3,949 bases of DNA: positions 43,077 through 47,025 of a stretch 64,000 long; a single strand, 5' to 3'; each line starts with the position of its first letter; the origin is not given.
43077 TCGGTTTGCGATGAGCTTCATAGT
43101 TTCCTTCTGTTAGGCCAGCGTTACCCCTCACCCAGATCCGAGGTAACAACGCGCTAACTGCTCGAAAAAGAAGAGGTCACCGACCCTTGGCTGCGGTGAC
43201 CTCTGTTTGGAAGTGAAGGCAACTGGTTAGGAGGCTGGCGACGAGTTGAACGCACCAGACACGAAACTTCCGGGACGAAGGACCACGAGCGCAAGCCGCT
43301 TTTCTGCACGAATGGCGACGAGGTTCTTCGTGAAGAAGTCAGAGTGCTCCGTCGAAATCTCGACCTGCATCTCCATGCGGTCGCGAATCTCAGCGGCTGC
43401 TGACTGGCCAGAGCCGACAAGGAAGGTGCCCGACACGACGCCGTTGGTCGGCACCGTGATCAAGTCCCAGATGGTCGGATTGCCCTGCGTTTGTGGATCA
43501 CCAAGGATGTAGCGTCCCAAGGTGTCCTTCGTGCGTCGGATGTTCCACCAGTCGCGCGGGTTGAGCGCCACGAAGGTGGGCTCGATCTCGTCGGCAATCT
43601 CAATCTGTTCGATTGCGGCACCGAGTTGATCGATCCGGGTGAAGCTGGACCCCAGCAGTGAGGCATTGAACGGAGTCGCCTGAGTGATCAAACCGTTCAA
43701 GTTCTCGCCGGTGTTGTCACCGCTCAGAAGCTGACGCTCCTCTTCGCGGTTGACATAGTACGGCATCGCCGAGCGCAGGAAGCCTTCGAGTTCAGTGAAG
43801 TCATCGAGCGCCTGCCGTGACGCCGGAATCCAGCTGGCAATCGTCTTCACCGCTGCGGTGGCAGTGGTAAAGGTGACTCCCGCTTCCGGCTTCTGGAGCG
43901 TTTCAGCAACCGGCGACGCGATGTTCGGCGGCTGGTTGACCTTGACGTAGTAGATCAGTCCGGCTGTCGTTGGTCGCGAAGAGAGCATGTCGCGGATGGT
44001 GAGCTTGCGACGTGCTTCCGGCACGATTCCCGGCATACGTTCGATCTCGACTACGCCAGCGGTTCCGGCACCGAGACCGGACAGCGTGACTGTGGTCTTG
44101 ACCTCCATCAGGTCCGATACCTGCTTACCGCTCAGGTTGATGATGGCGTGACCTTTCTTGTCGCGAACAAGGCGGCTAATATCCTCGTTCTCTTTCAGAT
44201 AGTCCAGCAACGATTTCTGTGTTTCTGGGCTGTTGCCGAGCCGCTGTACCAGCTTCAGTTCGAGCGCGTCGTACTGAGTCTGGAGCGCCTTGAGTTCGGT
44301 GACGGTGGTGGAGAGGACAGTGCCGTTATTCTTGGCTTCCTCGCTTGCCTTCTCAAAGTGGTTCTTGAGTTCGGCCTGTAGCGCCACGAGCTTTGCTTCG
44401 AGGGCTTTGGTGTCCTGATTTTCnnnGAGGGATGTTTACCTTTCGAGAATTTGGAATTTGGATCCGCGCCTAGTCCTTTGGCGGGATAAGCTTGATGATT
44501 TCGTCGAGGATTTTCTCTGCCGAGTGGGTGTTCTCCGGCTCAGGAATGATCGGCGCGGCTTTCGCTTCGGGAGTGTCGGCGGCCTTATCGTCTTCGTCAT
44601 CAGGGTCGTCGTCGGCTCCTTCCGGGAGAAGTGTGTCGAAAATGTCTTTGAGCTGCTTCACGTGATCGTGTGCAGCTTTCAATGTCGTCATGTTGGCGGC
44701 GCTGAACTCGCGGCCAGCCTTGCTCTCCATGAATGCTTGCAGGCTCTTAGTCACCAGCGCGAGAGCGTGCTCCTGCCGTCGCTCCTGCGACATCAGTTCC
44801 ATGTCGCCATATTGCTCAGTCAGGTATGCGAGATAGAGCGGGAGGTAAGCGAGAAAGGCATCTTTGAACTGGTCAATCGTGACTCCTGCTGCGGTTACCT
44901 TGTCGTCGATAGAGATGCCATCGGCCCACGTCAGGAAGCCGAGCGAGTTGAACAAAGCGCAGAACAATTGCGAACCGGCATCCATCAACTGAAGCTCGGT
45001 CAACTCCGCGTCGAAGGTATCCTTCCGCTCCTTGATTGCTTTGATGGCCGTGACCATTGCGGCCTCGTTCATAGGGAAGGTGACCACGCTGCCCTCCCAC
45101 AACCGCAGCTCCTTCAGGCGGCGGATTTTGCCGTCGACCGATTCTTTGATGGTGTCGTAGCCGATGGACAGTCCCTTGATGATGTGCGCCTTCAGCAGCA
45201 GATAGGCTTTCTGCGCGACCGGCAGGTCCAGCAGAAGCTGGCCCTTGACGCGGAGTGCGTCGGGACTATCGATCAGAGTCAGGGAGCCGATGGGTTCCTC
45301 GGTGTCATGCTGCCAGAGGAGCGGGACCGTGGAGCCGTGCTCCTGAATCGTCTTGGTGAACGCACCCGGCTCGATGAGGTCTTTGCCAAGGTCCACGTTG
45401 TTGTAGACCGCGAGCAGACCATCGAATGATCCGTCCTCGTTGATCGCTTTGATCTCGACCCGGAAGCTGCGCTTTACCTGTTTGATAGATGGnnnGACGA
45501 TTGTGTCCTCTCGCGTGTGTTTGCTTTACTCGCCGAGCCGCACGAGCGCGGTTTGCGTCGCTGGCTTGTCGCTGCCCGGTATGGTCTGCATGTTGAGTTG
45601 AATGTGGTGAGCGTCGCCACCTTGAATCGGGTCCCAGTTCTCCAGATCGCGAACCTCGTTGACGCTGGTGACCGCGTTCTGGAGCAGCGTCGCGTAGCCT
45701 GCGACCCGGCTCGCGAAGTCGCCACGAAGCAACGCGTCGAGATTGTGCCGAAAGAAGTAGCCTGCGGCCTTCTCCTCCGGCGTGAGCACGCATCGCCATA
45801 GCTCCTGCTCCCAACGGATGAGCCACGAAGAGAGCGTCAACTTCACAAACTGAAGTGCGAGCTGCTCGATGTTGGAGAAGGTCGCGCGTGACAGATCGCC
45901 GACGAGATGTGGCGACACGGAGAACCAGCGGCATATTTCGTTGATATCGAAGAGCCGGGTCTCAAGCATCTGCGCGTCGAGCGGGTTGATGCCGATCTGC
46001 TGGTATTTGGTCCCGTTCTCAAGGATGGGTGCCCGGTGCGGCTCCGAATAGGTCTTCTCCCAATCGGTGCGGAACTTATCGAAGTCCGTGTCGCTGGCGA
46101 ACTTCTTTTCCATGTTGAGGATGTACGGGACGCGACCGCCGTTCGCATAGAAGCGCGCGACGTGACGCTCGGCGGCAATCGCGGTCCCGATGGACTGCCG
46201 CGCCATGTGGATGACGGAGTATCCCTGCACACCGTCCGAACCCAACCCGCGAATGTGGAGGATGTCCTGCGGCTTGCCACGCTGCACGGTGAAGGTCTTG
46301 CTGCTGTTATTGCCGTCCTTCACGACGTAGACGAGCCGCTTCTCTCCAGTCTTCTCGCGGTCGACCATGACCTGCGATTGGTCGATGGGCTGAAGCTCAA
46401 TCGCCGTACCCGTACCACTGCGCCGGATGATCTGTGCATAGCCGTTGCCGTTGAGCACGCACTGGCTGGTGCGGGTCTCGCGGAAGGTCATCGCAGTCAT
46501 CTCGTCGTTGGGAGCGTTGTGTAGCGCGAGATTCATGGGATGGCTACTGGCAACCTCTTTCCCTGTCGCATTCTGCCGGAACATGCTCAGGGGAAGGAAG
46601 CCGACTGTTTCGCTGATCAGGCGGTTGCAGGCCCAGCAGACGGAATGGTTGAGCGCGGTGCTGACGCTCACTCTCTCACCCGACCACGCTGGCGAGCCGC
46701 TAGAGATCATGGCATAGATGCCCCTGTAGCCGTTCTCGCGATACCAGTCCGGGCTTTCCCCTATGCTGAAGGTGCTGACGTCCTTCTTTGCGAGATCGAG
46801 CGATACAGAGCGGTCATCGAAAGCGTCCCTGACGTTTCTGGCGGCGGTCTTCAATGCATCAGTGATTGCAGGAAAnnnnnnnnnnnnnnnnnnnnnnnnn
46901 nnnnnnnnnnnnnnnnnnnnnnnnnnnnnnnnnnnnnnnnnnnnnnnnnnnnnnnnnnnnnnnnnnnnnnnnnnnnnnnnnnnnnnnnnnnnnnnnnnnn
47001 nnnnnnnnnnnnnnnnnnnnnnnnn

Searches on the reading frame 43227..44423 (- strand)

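Call 7: search_protein_families(library=pfam, proteins=[window:43227-44423:-], max_evalue=0.001)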
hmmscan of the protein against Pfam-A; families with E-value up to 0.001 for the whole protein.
window:43227-44423:- (398 aa): 1 family
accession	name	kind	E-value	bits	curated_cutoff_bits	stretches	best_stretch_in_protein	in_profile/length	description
PF05065.19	Phage_capsid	-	7.3e-40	137.6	24.2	1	124-390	4-278/280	Phage capsid family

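Call 8: search_protein_families(library=phrogs, proteins=[window:43227-44423:-], max_evalue=0.001)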
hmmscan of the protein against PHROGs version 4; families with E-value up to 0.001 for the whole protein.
window:43227-44423:- (398 aa): 3 families
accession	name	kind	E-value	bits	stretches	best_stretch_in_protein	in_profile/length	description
phrog_10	-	head and packaging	1.3e-59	203.9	1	6-397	266-640/752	major head protein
phrog_2263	-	head and packaging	6.5e-10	39.5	1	141-369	294-523/551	major head protein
phrog_617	-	head and packaging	2.2e-09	37.7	1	167-389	395-620/626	major head protein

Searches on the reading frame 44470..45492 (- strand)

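Call 8: search_protein_families(library=phrogs, proteins=[window:44470-45492:-], max_evalue=0.001)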
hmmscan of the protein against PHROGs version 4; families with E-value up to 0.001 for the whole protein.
window:44470-45492:- (340 aa): 7 families
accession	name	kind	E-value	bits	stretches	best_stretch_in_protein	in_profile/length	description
phrog_80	-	head and packaging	6e-45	155.5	1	7-255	219-452/607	head maturation protease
phrog_3244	-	head and packaging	5.5e-28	99.6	1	17-168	29-198/326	head maturation protease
phrog_617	-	head and packaging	8.2e-18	65.6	1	14-159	18-170/626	major head protein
phrog_3270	-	head and packaging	7.8e-13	48.9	1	19-292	3-191/603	head maturation protease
phrog_9644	-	head and packaging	9.3e-07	29.4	1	9-164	151-322/341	head maturation protease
phrog_13361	-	unknown function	5.9e-05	24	1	14-88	12-81/132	-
phrog_30146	-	unknown function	9.4e-05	23.3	1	15-76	13-69/79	-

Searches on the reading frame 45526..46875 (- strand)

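Call 7: search_protein_families(library=pfam, proteins=[window:45526-46875:-], max_evalue=0.001)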
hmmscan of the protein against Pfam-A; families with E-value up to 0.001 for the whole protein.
window:45526-46875:- (449 aa): 1 family
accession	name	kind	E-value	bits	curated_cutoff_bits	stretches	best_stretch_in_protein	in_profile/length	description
PF04860.17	Phage_portal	-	9.7e-99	331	39.1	1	79-413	2-321/321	Phage portal protein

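Call 8: search_protein_families(library=phrogs, proteins=[window:45526-46875:-], max_evalue=0.001)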
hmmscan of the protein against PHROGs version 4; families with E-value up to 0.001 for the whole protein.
window:45526-46875:- (449 aa): 6 families
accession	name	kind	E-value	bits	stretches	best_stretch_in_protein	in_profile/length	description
phrog_12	-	head and packaging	1.7e-103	348.8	1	56-435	70-436/646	portal protein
phrog_2662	-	head and packaging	1.5e-64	219.8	1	40-439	27-431/717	portal protein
phrog_5929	-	head and packaging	4.4e-58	197.3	1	235-437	4-207/228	portal protein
phrog_11323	-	unknown function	4.5e-35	121.6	1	325-435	2-112/130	-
phrog_2271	-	head and packaging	6.7e-18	64.8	1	45-427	18-396/859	portal protein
phrog_21454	-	unknown function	4.4e-11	43.6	1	264-426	12-172/320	-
